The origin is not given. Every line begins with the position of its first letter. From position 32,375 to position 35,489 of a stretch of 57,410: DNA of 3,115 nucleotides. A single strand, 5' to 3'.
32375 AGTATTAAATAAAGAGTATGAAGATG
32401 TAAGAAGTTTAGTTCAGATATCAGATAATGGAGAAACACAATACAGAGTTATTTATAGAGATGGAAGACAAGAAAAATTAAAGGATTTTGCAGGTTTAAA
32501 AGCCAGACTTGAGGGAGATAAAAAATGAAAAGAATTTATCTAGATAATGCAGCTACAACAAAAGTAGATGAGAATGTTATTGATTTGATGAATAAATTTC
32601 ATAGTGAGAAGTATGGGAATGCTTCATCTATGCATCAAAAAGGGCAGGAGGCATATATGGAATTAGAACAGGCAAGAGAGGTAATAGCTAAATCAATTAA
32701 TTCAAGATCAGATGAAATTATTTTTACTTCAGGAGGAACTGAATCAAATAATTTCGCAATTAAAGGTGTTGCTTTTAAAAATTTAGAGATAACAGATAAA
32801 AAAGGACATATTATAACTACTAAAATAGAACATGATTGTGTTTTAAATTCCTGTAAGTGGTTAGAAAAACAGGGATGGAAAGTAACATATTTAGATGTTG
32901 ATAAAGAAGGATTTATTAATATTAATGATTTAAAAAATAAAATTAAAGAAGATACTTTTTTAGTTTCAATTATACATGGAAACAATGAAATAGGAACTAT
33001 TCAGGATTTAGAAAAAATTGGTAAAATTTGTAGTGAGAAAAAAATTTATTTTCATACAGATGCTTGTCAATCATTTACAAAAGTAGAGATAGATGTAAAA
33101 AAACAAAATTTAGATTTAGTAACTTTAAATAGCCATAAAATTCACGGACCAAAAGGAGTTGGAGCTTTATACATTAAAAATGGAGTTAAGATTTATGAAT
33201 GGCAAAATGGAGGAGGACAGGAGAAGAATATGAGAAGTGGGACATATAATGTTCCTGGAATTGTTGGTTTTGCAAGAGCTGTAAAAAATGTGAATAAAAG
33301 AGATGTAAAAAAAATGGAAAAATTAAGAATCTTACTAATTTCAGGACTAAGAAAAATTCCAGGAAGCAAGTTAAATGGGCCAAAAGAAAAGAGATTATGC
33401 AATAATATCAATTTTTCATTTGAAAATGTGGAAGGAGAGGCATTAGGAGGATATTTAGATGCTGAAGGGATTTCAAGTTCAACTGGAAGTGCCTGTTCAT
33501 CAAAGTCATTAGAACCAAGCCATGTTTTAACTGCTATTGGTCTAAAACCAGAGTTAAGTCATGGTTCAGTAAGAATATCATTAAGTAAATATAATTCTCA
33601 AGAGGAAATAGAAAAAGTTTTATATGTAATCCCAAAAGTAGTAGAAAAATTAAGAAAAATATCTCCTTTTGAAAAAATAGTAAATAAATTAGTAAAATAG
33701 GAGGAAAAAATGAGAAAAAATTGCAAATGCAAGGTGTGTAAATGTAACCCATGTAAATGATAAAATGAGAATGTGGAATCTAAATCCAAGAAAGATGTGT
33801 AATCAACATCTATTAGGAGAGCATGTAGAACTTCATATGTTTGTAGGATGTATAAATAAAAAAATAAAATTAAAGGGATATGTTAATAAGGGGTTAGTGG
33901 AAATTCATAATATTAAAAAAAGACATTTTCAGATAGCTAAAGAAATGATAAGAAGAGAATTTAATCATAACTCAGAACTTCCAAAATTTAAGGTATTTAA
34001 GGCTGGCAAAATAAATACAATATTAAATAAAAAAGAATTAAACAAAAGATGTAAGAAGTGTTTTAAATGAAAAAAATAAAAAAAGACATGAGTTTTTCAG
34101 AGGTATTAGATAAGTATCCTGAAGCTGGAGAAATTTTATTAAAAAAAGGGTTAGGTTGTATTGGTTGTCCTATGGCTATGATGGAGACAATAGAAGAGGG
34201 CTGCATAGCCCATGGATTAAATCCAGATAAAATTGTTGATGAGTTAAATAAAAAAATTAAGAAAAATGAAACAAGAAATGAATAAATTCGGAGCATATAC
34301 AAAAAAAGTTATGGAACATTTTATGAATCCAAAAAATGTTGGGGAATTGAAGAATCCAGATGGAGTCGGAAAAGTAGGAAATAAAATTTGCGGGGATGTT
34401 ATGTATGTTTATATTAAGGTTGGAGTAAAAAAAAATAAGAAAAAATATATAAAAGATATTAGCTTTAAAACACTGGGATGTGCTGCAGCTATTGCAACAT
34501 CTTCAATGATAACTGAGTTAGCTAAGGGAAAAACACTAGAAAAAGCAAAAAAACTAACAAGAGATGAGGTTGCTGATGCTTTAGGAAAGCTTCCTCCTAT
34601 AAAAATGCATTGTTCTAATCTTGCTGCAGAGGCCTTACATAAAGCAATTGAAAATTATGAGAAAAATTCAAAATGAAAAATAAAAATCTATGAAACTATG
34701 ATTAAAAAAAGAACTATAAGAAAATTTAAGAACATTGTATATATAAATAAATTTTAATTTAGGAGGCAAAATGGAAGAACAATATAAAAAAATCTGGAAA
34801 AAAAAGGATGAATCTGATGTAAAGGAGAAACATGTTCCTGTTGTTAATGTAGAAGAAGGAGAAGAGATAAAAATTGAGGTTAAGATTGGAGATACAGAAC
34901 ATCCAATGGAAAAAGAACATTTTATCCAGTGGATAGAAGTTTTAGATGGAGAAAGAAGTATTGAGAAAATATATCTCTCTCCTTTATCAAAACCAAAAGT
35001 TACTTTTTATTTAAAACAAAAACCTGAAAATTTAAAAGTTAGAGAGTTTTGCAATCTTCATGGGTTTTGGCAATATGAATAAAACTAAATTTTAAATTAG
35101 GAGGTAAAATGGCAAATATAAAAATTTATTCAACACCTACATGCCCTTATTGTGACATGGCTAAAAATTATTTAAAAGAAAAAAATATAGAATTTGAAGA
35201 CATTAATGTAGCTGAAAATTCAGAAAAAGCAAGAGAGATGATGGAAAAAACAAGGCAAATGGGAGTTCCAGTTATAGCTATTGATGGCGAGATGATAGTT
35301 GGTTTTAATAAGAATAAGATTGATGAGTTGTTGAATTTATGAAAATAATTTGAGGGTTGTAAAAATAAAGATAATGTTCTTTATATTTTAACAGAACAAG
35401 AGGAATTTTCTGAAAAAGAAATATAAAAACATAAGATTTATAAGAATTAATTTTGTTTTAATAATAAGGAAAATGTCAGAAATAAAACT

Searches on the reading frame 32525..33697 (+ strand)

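Call 89: search_protein_families(library=ncbifam, proteins=[window:32525-33697:+], max_evalue=0.001)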
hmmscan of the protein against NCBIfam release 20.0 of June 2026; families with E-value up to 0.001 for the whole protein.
window:32525-33697:+ (391 aa): 24 families
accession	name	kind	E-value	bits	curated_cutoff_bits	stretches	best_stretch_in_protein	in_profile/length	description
TIGR03402.1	FeS_nifS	equivalog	6.6e-148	492.5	530.75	1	4-382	1-379/379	cysteine desulfurase NifS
NF010611.0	PRK14012.1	equivalog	4e-123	411.4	548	1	4-387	7-393/406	IscS subfamily cysteine desulfurase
TIGR02006.1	IscS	equivalog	3.1e-122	408.5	643.2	1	3-387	4-389/402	IscS subfamily cysteine desulfurase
TIGR03235.1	DNA_S_dndA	equivalog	3.3e-112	375.3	480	1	5-353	1-353/353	cysteine desulfurase DndA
TIGR03403.1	nifS_epsilon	equivalog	8.8e-108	360.5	587.7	1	4-380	1-380/382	NifS family cysteine desulfurase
NF002806.0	PRK02948.1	subfamily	1e-91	307.8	304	1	4-375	2-374/381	IscS subfamily cysteine desulfurase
TIGR01979.1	sufS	subfamily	6.1e-58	196.6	475.1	1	4-374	20-400/403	SufS family cysteine desulfurase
TIGR01977.1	am_tr_V_EF2568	hypoth_equivalog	3e-55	187.8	377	1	4-371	1-375/376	cysteine desulfurase family protein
NF041166.1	f2_encap_cargo1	exception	4.6e-41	141.6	800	1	4-370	247-621/623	family 2A encapsulin nanocompartment cargo protein cysteine desulfurase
NF008126.0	PRK10874.1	equivalog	3.5e-36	125.2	607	1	3-376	20-399/401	cysteine desulfurase CsdA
TIGR03392.1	FeS_syn_CsdA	equivalog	4.4e-34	118.3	493.6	1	3-376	17-396/398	cysteine desulfurase CsdA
NF006791.0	PRK09295.1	equivalog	9e-34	117.2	661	1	4-369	25-398/406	cysteine desulfurase SufS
NF040779.1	Sec_lyase_SclA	exception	9.6e-29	100.4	525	1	4-373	1-377/378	selenocysteine lyase SclA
TIGR01976.1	am_tr_V_VC1184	hypoth_equivalog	1.9e-28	99.9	352.35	2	3-220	19-234/401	cysteine desulfurase-like protein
TIGR03812.1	tyr_de_CO2_Arch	equivalog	1.8e-13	50.1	299.4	1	49-181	63-192/375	tyrosine decarboxylase MfnA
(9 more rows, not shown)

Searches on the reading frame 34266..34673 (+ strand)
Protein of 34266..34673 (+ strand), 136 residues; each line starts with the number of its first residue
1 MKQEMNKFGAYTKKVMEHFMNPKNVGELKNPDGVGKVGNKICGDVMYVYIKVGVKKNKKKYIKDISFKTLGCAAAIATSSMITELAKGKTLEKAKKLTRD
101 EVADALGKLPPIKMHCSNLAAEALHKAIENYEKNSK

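Call 89: search_protein_families(library=ncbifam, proteins=[window:34266-34673:+], max_evalue=0.001)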
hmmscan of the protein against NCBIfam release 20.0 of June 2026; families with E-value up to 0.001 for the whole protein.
window:34266-34673:+ (136 aa): 4 families
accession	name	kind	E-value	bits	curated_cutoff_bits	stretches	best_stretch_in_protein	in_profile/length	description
TIGR03419.1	NifU_clost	equivalog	8.5e-54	181.1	187.9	1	11-134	1-119/121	Fe-S cluster assembly scaffold protein NifU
TIGR02000.1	NifU_proper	equivalog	6.2e-38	130.9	273.3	1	10-132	3-122/290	Fe-S cluster assembly protein NifU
TIGR01999.1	iscU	equivalog_domain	3.2e-37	127.4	192.4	1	11-134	1-122/124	Fe-S cluster assembly scaffold IscU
TIGR01994.1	SUF_scaf_2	equivalog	4.8e-17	62.2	92.5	1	11-99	5-88/137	Fe-S cluster assembly sulfur transfer protein SufU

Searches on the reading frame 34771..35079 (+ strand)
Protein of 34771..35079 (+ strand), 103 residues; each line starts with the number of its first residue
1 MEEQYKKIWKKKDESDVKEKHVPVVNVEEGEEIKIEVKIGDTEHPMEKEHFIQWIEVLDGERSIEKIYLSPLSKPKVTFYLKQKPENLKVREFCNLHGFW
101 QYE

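Call 89: search_protein_families(library=ncbifam, proteins=[window:34771-35079:+], max_evalue=0.001)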
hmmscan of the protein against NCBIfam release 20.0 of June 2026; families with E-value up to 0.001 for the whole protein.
window:34771-35079:+ (103 aa): 2 families
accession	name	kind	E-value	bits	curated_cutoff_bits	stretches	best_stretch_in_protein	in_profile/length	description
TIGR00320.1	dfx_rbo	equivalog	6.4e-24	84.5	146.9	1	6-103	34-125/125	desulfoferrodoxin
TIGR00332.1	neela_ferrous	domain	3.6e-22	78.8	61.9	1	15-103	3-101/107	desulfoferrodoxin ferrous iron-binding domain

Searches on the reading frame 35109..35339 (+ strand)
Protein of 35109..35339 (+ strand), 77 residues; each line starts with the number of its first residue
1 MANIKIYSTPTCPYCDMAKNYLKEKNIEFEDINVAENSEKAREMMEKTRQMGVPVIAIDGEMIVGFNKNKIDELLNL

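Call 89: search_protein_families(library=ncbifam, proteins=[window:35109-35339:+], max_evalue=0.001)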
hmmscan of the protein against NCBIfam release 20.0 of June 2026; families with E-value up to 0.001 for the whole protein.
window:35109-35339:+ (77 aa): 22 families
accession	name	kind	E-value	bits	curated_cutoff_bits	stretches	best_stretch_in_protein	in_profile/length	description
TIGR02196.1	GlrX_YruB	hypoth_equivalog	8.8e-30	103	88.55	1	4-76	2-74/74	glutaredoxin-like protein, YruB-family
NF041212.1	Uxx_star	subfamily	2.3e-18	66.2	66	1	4-68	1-66/70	Uxx-star family glutaredoxin-like (seleno)protein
TIGR02181.1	GRX_bact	equivalog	7.4e-18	64.6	90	1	4-67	1-65/80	glutaredoxin 3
NF007923.0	PRK10638.1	equivalog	1.8e-15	56.8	129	1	1-66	1-66/83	glutaredoxin 3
TIGR02194.1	GlrX_NrdH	subfamily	2.6e-15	56.4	85.75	1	4-74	1-71/72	glutaredoxin-like protein NrdH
NF041211.1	gluta_UXX_star_2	equivalog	4.8e-12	45.7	100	1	5-67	2-65/71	UXX-star (seleno)protein family 2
NF045501.1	HUGP_GUXX-star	exception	9.8e-12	44.9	325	1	4-67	167-231/236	HUGP/GUXX-star fusion selenoprotein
NF041114.2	gluta_UXX_star_1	equivalog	1.4e-11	44.4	72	1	4-67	1-65/70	UXX-star selenoprotein family 1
TIGR02190.1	GlrX-dom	hypoth_equivalog_domain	4.4e-10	39.4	99.3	1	3-68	9-73/79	glutaredoxin-family domain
TIGR02200.1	GlrX_actino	hypoth_equivalog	7.2e-10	39.1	89.5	1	4-60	2-59/77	mycoredoxin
NF047338.1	gluta_UXX_star_3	exception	8e-10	38.6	97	1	5-63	2-61/70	UXX-star (seleno)protein family 3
TIGR02180.1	GRX_euk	equivalog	1e-09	38.5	87.25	1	5-67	2-69/84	glutaredoxin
TIGR00411.1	redox_disulf_1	equivalog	2.6e-09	37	92.75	1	3-65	2-67/82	MJ0307 family thioredoxin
TIGR01617.1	arsC_related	subfamily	1.8e-07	31.4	75.05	1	4-43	1-40/117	Spx/MgsR family RNA polymerase-binding regulatory protein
NF002459.0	PRK01655.1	subfamily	1.1e-06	28.7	123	1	4-46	2-44/132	transcriptional regulator Spx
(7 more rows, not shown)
